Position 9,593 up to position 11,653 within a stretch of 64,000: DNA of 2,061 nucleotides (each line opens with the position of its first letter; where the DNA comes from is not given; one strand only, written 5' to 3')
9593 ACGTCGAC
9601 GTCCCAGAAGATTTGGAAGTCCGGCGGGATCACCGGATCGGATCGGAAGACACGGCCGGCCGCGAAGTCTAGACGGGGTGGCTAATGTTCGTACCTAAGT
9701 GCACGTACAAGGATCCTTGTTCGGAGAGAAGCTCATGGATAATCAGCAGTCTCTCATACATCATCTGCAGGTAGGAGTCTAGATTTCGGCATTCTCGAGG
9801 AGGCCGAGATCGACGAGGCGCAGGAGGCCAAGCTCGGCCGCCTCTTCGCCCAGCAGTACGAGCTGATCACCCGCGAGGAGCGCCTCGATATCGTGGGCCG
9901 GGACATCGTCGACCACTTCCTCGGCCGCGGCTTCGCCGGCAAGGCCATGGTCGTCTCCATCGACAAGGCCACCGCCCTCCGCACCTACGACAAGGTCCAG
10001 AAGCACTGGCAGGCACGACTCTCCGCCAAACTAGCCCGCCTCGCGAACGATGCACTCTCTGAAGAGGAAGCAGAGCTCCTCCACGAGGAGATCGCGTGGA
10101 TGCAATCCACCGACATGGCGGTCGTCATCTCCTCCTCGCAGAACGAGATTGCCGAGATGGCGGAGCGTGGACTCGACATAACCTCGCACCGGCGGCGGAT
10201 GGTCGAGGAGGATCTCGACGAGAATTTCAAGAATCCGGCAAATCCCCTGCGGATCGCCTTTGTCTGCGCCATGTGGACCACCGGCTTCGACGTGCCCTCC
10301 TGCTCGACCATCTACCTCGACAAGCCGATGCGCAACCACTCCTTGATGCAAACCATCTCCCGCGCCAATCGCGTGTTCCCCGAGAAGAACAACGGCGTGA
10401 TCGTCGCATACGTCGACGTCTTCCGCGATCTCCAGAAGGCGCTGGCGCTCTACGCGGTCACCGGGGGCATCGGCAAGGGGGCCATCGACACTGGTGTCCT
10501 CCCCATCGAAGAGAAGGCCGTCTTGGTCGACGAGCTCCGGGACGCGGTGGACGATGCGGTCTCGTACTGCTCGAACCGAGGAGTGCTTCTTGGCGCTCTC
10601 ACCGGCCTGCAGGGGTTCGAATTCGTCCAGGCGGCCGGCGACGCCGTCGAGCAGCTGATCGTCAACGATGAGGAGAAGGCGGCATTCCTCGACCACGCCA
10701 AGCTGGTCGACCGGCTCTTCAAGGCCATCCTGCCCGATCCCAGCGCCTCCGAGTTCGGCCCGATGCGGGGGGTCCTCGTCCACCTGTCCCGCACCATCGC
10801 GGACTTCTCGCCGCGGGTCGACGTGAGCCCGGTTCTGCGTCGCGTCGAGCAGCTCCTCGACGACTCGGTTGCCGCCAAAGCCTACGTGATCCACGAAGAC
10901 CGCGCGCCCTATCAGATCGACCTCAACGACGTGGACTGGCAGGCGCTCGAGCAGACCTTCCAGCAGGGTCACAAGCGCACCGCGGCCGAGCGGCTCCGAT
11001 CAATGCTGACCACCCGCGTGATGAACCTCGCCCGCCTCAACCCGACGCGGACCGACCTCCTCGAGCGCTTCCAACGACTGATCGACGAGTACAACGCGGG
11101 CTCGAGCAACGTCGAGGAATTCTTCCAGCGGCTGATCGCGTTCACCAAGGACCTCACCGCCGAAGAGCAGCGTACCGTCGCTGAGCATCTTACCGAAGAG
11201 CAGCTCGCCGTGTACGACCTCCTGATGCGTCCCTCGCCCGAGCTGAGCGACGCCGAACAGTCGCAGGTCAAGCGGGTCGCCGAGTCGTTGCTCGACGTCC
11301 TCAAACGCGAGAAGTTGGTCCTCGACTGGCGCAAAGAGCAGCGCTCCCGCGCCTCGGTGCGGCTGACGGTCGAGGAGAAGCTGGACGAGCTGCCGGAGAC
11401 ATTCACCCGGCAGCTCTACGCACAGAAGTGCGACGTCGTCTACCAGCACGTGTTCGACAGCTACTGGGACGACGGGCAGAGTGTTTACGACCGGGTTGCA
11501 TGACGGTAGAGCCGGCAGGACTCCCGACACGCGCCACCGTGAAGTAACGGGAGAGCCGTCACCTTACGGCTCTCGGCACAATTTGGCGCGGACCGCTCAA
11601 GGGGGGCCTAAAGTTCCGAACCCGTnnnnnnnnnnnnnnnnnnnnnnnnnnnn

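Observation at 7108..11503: Head-to-head pair of N-terminally truncated restriction-helicase genes: a likely deletion scar in a defence island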

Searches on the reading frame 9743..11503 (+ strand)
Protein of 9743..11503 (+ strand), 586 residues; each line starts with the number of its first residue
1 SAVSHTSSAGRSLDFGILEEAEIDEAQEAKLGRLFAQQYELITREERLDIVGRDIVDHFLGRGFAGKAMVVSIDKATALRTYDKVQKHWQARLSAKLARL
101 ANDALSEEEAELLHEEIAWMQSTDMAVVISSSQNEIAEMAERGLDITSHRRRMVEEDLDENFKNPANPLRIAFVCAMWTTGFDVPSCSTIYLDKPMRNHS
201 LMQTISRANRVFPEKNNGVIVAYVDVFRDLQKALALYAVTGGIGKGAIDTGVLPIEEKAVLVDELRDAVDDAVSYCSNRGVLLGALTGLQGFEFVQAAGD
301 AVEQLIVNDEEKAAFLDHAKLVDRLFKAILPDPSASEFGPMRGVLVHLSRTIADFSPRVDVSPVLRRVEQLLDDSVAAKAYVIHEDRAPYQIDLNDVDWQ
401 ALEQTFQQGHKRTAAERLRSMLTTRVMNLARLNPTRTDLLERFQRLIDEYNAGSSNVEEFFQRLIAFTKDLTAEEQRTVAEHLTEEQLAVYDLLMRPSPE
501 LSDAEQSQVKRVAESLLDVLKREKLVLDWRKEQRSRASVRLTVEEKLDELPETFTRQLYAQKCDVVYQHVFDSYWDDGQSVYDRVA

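Call 3: search_protein_families(library=pfam, proteins=[window:9743-11503:+], max_evalue=0.01)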
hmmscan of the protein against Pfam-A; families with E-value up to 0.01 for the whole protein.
window:9743-11503:+ (586 aa): 2 families
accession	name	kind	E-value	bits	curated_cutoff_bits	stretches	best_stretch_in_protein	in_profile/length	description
PF11867.13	T1RH-like_C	-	2.8e-31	109.5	26.8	1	280-549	31-304/329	Type I restriction enzyme HindI endonuclease subunit-like, C-terminal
PF22679.2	T1R_D3-like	-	7.5e-18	65.9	27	1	68-223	5-156/158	Type I restriction enzyme subunit R domain 3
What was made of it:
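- On Type I R-M HsdR subunit: PF11867, E 2.8e-31 (call 3).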

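Call 18: find_homologous_proteins(query=window:9743-11503:+, max_evalue=1e-10)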
Query window:9743-11503:+ (586 aa): 3435 proteins with E <= 1e-10 among 8000 candidates; the best 120 are listed.
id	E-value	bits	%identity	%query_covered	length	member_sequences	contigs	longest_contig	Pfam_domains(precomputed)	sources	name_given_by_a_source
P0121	5.8e-227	773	63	98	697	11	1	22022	PF11867.14,PF18766.8,PF22679.3,PF04851.22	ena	-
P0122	2.5e-225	767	63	98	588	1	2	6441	PF11867.14,PF22679.3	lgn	-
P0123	9.3e-225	765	63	97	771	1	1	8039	PF11867.14,PF18766.8,PF22679.3,PF04851.22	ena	-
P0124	3.3e-224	764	62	97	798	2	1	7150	PF11867.14,PF18766.8,PF22679.3,PF04851.22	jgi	-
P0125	9.5e-224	762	62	95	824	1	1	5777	PF11867.14,PF18766.8,PF22679.3,PF04851.22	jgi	jgi:type I restriction enzyme R subunit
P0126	2.3e-223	761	63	97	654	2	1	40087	PF11867.14,PF18766.8,PF22679.3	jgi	jgi:type I restriction enzyme, R subunit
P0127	1.8e-222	758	61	97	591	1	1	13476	PF11867.14,PF22679.3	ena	-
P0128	2.0e-222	758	62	97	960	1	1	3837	PF04313.21,PF11867.14,PF18766.8,PF22679.3,PF04851.22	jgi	jgi:type I restriction enzyme R subunit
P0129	2.5e-222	757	62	97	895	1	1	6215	PF04313.21,PF11867.14,PF18766.8,PF22679.3,PF04851.22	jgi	-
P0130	2.7e-222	757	61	97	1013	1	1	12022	PF04313.21,PF11867.14,PF18766.8,PF22679.3,PF04851.22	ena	-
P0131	3.8e-222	757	63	97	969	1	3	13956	PF04313.21,PF11867.14,PF18766.8,PF22679.3,PF04851.22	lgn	-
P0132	5.2e-222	756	61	98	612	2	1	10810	PF11867.14,PF22679.3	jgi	jgi:type I restriction enzyme R subunit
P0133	1.1e-221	755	62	98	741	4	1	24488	PF11867.14,PF18766.8,PF22679.3,PF04851.22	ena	-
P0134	3.5e-221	754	62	98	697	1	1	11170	PF11867.14,PF18766.8,PF22679.3,PF04851.22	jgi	jgi:type I restriction enzyme R subunit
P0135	1.2e-220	752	62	97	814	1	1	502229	PF11867.14,PF18766.8,PF22679.3,PF04851.22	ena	-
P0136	1.3e-220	752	62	97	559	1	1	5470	PF11867.14,PF22679.3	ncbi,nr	ncbi:MAG: DUF3387 domain-containing protein, partial [Actinomycetota bacterium]|nr:DUF3387 domain-co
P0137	2.7e-220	751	62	97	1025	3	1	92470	PF04313.21,PF11867.14,PF18766.8,PF22679.3,PF04851.22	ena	-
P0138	1.5e-218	745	62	97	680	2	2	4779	PF11867.14,PF18766.8,PF22679.3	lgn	-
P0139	4.5e-218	743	61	97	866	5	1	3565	PF11867.14,PF18766.8,PF22679.3,PF04851.22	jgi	-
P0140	7.1e-218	743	61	97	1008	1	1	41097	PF04313.21,PF11867.14,PF18766.8,PF22679.3,PF04851.22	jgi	jgi:type I restriction enzyme, R subunit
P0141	9.3e-218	742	61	97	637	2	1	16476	PF11867.14,PF18766.8,PF22679.3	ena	-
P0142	3.3e-217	741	62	97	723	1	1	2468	PF11867.14,PF18766.8,PF22679.3,PF04851.22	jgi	jgi:type I restriction enzyme R subunit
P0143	7.4e-217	739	60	97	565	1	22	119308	PF11867.14,PF22679.3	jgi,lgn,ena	jgi:type I restriction enzyme R subunit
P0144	8.6e-217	739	60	97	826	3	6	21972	PF11867.14,PF18766.8,PF22679.3,PF04851.22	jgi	jgi:type I restriction enzyme, R subunit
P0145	5.6e-216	736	64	92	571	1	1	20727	PF11867.14,PF22679.3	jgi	jgi:type I restriction enzyme, R subunit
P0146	6.6e-216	736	61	97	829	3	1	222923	PF11867.14,PF18766.8,PF22679.3,PF04851.22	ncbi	-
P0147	6.8e-216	736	61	97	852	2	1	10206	PF11867.14,PF18766.8,PF22679.3,PF04851.22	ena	-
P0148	8.0e-216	736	61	97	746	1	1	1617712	PF11867.14,PF18766.8,PF22679.3,PF04851.22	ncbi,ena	-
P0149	3.2e-215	734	60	97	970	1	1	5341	PF04313.21,PF11867.14,PF18766.8,PF22679.3,PF04851.22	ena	-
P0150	5.4e-215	733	60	97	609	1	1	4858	PF11867.14,PF22679.3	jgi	jgi:type I restriction enzyme, R subunit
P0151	1.5e-214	732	59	97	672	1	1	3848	PF11867.14,PF18766.8,PF22679.3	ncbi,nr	ncbi:MAG TPA: type I restriction enzyme endonuclease domain-containing protein, partial [Candidatus 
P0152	2.7e-214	731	61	97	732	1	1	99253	PF11867.14,PF18766.8,PF22679.3,PF04851.22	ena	-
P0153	6.1e-214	730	60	97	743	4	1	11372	PF11867.14,PF18766.8,PF22679.3,PF04851.22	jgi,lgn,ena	-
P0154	1.1e-209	716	61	91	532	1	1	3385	PF11867.14,PF22679.3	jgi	jgi:type I restriction enzyme R subunit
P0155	1.8e-207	708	62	91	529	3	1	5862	PF11867.14,PF22679.3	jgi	-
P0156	2.4e-206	705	91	61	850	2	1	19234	PF04313.21,PF18766.8,PF22679.3,PF04851.22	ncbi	ncbi:MAG: DEAD/DEAH box helicase, partial [Chloroflexi bacterium]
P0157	1.3e-204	699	61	91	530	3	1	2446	PF11867.14,PF22679.3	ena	-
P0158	2.6e-203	695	63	88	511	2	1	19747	PF11867.14,PF22679.3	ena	-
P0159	2.7e-200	685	57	97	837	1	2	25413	PF11867.14,PF18766.8,PF22679.3,PF04851.22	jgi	-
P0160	7.3e-199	680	60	92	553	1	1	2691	PF11867.14,PF22679.3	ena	-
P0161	1.3e-198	679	62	88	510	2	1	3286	PF11867.14,PF22679.3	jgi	-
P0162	5.1e-198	677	56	94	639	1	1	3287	PF11867.14,PF18766.8,PF22679.3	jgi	jgi:type I restriction enzyme R subunit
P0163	1.2e-196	673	56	97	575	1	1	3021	PF11867.14,PF22679.3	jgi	jgi:type I restriction enzyme R subunit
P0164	1.6e-196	672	55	94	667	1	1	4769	PF11867.14,PF18766.8,PF22679.3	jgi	jgi:type I restriction enzyme R subunit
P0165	1.4e-195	669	60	88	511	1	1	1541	PF11867.14,PF22679.3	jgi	jgi:type I restriction enzyme R subunit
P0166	4.4e-195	668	64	82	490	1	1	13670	PF11867.14,PF22679.3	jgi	jgi:type I restriction enzyme, R subunit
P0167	1.7e-194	666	61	89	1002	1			PF04313.21,PF11867.14,PF18766.8,PF22679.3,PF04851.22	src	-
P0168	2.3e-194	665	55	98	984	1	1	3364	PF04313.21,PF11867.14,PF18766.8,PF22679.3,PF04851.22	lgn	-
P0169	3.1e-194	665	60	91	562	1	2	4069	PF11867.14,PF22679.3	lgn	-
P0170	5.8e-194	664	56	97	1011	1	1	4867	PF04313.21,PF11867.14,PF18766.8,PF22679.3,PF04851.22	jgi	jgi:type I restriction enzyme R subunit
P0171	8.4e-193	660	56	97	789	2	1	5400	PF11867.14,PF18766.8,PF22679.3,PF04851.22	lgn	-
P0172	9.5e-193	660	61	87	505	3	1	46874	PF11867.14,PF22679.3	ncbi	-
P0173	1.2e-192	659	56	97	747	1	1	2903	PF11867.14,PF18766.8,PF22679.3,PF04851.22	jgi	jgi:type I restriction enzyme R subunit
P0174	1.7e-191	656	60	88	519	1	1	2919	PF11867.14,PF22679.3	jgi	jgi:type I restriction enzyme R subunit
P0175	5.8e-191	654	54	95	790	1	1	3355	PF11867.14,PF18766.8,PF22679.3,PF04851.22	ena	-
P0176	8.8e-191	653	61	88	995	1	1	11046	PF04313.21,PF11867.14,PF18766.8,PF22679.3,PF04851.22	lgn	-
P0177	1.1e-190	653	55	97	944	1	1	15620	PF11867.14,PF18766.8,PF22679.3,PF04851.22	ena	-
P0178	4.0e-190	651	53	97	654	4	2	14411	PF11867.14,PF18766.8,PF22679.3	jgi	jgi:type I restriction enzyme R subunit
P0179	1.1e-189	650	55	97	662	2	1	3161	PF11867.14,PF18766.8,PF22679.3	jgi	jgi:type I restriction enzyme R subunit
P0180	2.7e-189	648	56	93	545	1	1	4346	PF11867.14,PF22679.3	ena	-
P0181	3.2e-189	648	52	98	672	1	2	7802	PF11867.14,PF18766.8,PF22679.3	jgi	-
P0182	3.2e-189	648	52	98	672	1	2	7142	PF11867.14,PF18766.8,PF22679.3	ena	-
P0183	4.4e-189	648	52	97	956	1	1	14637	PF04313.21,PF11867.14,PF18766.8,PF22679.3,PF04851.22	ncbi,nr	ncbi:MAG: type I restriction endonuclease subunit R, partial [Candidatus Methanoperedens sp.]|nr:typ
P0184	5.5e-189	647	53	97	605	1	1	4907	PF11867.14,PF22679.3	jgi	-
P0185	5.8e-189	647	61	86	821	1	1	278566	PF11867.14,PF18766.8,PF22679.3,PF04851.22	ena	-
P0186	8.3e-189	647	54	97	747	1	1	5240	PF11867.14,PF18766.8,PF22679.3,PF04851.22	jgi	jgi:type I restriction enzyme R subunit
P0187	2.0e-188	646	54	97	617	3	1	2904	PF11867.14,PF18766.8,PF22679.3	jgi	jgi:type I restriction enzyme R subunit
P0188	2.3e-188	645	53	97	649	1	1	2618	PF11867.14,PF18766.8,PF22679.3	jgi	jgi:type I restriction enzyme R subunit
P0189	2.6e-188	645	52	95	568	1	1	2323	PF11867.14,PF22679.3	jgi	jgi:type I restriction enzyme R subunit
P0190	3.9e-188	645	53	97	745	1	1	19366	PF11867.14,PF18766.8,PF22679.3,PF04851.22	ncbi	-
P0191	1.0e-187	643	55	94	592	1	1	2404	PF11867.14,PF22679.3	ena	-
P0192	1.1e-187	643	53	97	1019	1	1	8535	PF04313.21,PF11867.14,PF18766.8,PF22679.3,PF04851.22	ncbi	-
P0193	1.5e-187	643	53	97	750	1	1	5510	PF11867.14,PF18766.8,PF22679.3,PF04851.22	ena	-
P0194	2.7e-187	642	52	94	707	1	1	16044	PF11867.14,PF18766.8,PF22679.3,PF04851.22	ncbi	ncbi:MAG: HsdR family type I site-specific deoxyribonuclease, partial [Pseudomonadota bacterium]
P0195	3.6e-187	641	52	94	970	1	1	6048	PF00270.36,PF04313.21,PF11867.14,PF18766.8,PF22679.3,PF04851.22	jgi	jgi:type I restriction enzyme R subunit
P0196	3.8e-187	641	64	80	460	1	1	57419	PF11867.14,PF22679.3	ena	-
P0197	3.8e-187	641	53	97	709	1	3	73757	PF11867.14,PF22679.3,PF12161.15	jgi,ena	jgi:type I restriction enzyme R subunit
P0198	4.3e-187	641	52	97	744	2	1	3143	PF11867.14,PF18766.8,PF22679.3,PF04851.22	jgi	jgi:type I restriction enzyme R subunit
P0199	4.5e-187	641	64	80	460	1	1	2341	PF11867.14,PF22679.3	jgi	-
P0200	4.2e-186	638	52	94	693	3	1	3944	PF11867.14,PF18766.8,PF22679.3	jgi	jgi:type I restriction enzyme R subunit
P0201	4.4e-186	638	53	94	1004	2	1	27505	PF04313.21,PF11867.14,PF18766.8,PF22679.3,PF04851.22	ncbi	-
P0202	5.8e-186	637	52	94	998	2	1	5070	PF04313.21,PF11867.14,PF18766.8,PF22679.3,PF04851.22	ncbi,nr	ncbi:MAG: type I restriction endonuclease subunit R, partial [Desulfobacterales bacterium]|nr:type I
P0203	6.3e-186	637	53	97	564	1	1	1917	PF11867.14,PF22679.3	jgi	jgi:type I restriction enzyme R subunit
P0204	6.3e-186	637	54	97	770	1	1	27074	PF11867.14,PF18766.8,PF22679.3,PF04851.22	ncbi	-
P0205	1.5e-185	636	51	97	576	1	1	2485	PF11867.14,PF22679.3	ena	-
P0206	1.8e-185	636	54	97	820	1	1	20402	PF11867.14,PF18766.8,PF22679.3,PF04851.22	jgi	-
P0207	2.7e-185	635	53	97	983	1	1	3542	PF04313.21,PF11867.14,PF18766.8,PF22679.3,PF04851.22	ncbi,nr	ncbi:MAG: type I restriction endonuclease subunit R, partial [Chloroflexi bacterium]|nr:type I restr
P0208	4.5e-185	634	53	97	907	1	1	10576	PF04313.21,PF11867.14,PF18766.8,PF22679.3,PF04851.22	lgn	-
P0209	5.1e-185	634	52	97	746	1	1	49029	PF11867.14,PF18766.8,PF22679.3,PF04851.22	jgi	jgi:type I restriction enzyme, R subunit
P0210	5.5e-185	634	54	97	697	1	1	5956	PF11867.14,PF18766.8,PF22679.3,PF04851.22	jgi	jgi:type I restriction enzyme R subunit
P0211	9.5e-185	633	53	94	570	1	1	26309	PF11867.14,PF22679.3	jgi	jgi:type I restriction enzyme R subunit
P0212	2.9e-184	632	53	97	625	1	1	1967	PF11867.14,PF18766.8,PF22679.3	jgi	jgi:type I restriction enzyme, R subunit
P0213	3.1e-184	632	52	97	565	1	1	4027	PF11867.14,PF22679.3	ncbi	-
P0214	7.3e-184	631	54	97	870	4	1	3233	PF11867.14,PF18766.8,PF22679.3,PF04851.22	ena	-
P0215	9.2e-184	630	52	97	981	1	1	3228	PF04313.21,PF11867.14,PF18766.8,PF22679.3,PF04851.22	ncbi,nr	ncbi:MAG: type I restriction endonuclease subunit R, partial [Proteobacteria bacterium]|nr:type I re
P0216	1.2e-183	630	50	97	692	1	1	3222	PF11867.14,PF18766.8,PF00271.38,PF22679.3,PF04851.22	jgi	jgi:type I restriction enzyme R subunit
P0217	1.7e-183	629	51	97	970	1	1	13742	PF04313.21,PF11867.14,PF18766.8,PF22679.3,PF04851.22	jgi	jgi:type I restriction enzyme R subunit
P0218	1.8e-183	629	54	97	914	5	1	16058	PF04480.19,PF11867.14,PF18741.8,PF18766.8,PF22679.3,PF04851.22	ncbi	-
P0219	1.8e-183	629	52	97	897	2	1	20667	PF04313.21,PF11867.14,PF18766.8,PF22679.3,PF04851.22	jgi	jgi:type I restriction enzyme, R subunit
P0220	2.6e-183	629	51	97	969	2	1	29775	PF04313.21,PF11867.14,PF18766.8,PF22679.3,PF04851.22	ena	-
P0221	3.5e-183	628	51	94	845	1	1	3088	PF11867.14,PF18766.8,PF22679.3,PF04851.22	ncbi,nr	ncbi:MAG: type I restriction endonuclease subunit R, partial [Deltaproteobacteria bacterium]|nr:type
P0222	3.6e-183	628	53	97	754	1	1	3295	PF11867.14,PF18766.8,PF22679.3,PF04851.22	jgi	-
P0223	3.9e-183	628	53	97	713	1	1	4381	PF11867.14,PF18766.8,PF22679.3,PF04851.22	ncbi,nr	ncbi:MAG TPA: type I restriction enzyme endonuclease domain-containing protein [Pyrinomonadaceae bac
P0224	4.9e-183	628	51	97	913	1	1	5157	PF04313.21,PF11867.14,PF18766.8,PF22679.3,PF04851.22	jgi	jgi:type I restriction enzyme R subunit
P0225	1.1e-182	627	50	97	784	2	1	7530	PF11867.14,PF18766.8,PF22679.3,PF04851.22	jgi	jgi:type I restriction enzyme R subunit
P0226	1.1e-182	627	52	97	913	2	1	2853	PF04313.21,PF11867.14,PF18766.8,PF22679.3,PF04851.22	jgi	jgi:type I restriction enzyme R subunit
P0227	1.7e-182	626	52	97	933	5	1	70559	PF04480.19,PF11867.14,PF18741.8,PF18766.8,PF22679.3,PF04851.22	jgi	-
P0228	2.9e-182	625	52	97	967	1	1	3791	PF04313.21,PF11867.14,PF18766.8,PF22679.3,PF04851.22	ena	-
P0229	3.3e-182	625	51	97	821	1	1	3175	PF11867.14,PF18766.8,PF22679.3,PF04851.22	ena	-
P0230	4.1e-182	625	52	96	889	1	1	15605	PF04313.21,PF11867.14,PF18766.8,PF22679.3,PF04851.22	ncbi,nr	ncbi:type I restriction endonuclease subunit R [Candidatus Poribacteria bacterium]|nr:type I restric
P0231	4.3e-182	625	51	97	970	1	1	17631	PF04313.21,PF11867.14,PF18766.8,PF22679.3,PF04851.22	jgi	jgi:type I restriction enzyme R subunit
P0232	7.3e-182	624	53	97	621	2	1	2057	PF11867.14,PF18766.8,PF22679.3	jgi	-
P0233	1.2e-181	623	52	97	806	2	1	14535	PF11867.14,PF18766.8,PF22679.3,PF04851.22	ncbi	-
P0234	1.5e-181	623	51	94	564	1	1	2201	PF11867.14,PF22679.3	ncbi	ncbi:MAG: type I restriction enzyme endonuclease domain-containing protein, partial [Pseudomonadota 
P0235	1.7e-181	623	52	94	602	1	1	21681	PF11867.14,PF22679.3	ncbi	-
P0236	1.9e-181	623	51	97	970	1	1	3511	PF04313.21,PF11867.14,PF18766.8,PF22679.3,PF04851.22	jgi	jgi:type I restriction enzyme R subunit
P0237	2.1e-181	622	53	97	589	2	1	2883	PF11867.14,PF22679.3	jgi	-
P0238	5.5e-181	621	51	97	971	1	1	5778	PF04313.21,PF11867.14,PF18766.8,PF22679.3,PF04851.22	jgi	jgi:type I restriction enzyme R subunit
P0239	5.8e-181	621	52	97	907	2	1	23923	PF04480.19,PF11867.14,PF18741.8,PF18766.8,PF22679.3,PF04851.22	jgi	jgi:type I restriction enzyme R subunit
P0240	6.4e-181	621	50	97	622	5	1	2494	PF11867.14,PF18766.8,PF22679.3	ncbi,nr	ncbi:MAG TPA: type I restriction enzyme endonuclease domain-containing protein, partial [Candidatus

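Call 19: find_encoding_contigs(protein=P0156, flank=10000, max_places=6)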
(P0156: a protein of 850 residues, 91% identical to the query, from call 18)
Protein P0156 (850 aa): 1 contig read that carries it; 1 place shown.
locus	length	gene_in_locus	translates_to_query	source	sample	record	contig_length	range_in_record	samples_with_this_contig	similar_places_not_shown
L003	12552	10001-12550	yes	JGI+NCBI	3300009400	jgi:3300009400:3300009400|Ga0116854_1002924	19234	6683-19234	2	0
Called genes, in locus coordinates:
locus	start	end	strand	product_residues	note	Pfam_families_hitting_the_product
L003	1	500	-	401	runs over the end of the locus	PF01867:Cas_Cas1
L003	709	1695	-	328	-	-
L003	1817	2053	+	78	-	-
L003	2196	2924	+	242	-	-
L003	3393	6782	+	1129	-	-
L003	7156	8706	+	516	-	PF12161:HsdM_N, PF02384:N6_Mtase, PF05175:MTS (faint), PF07669:Eco57I (weak)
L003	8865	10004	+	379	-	PF01420:Methylase_S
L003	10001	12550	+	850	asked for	PF04313:HSDR_N, PF04851:ResIII, PF18766:SWI2_SNF2, PF22679:T1R_D3-like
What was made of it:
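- On Type I R-M HsdR subunit: Present in P0156 and other full-length homologues (calls 18, 19).
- In L003, hsdM is preceded by unrelated plus-strand genes (call 19).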

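Call 40: search_protein_families(library=padloc, proteins=[window:9743-11503:+], max_evalue=0.001)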
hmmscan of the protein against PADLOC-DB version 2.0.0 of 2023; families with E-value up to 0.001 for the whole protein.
window:9743-11503:+ (586 aa): 7 families
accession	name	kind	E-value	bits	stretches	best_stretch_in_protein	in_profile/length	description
PDLC03040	REase_I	-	2.6e-58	195.7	1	30-545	513-995/1029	Type I restriction enzyme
PDLC03044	REase_I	-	1.2e-17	61.3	1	26-238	489-701/1034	Type I restriction enzyme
PDLC03048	REase_I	-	1.3e-14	51.4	1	135-244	579-682/976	Type I restriction enzyme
PDLC03041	REase_I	-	1.3e-11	41.3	1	22-237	543-744/1099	Type I restriction enzyme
PDLC03046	REase_I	-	1.7e-08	30.9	1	169-227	674-732/1025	Type I restriction enzyme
PDLC03047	REase_I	-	3.3e-05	19.8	1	97-214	588-706/1107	Type I restriction enzyme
PDLC03045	REase_I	-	4.2e-05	19.7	1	166-213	624-671/995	Type I restriction enzyme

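Call 41: search_protein_families(library=ncbifam, proteins=[window:9743-11503:+], max_evalue=0.001)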
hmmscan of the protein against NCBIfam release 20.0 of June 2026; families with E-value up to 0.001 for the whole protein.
window:9743-11503:+ (586 aa): 1 family
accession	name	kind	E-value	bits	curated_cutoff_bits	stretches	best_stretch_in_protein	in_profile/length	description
TIGR00348.1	hsdR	subfamily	1.9e-36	125.9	284.55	1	18-238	471-669/674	HsdR family type I site-specific deoxyribonuclease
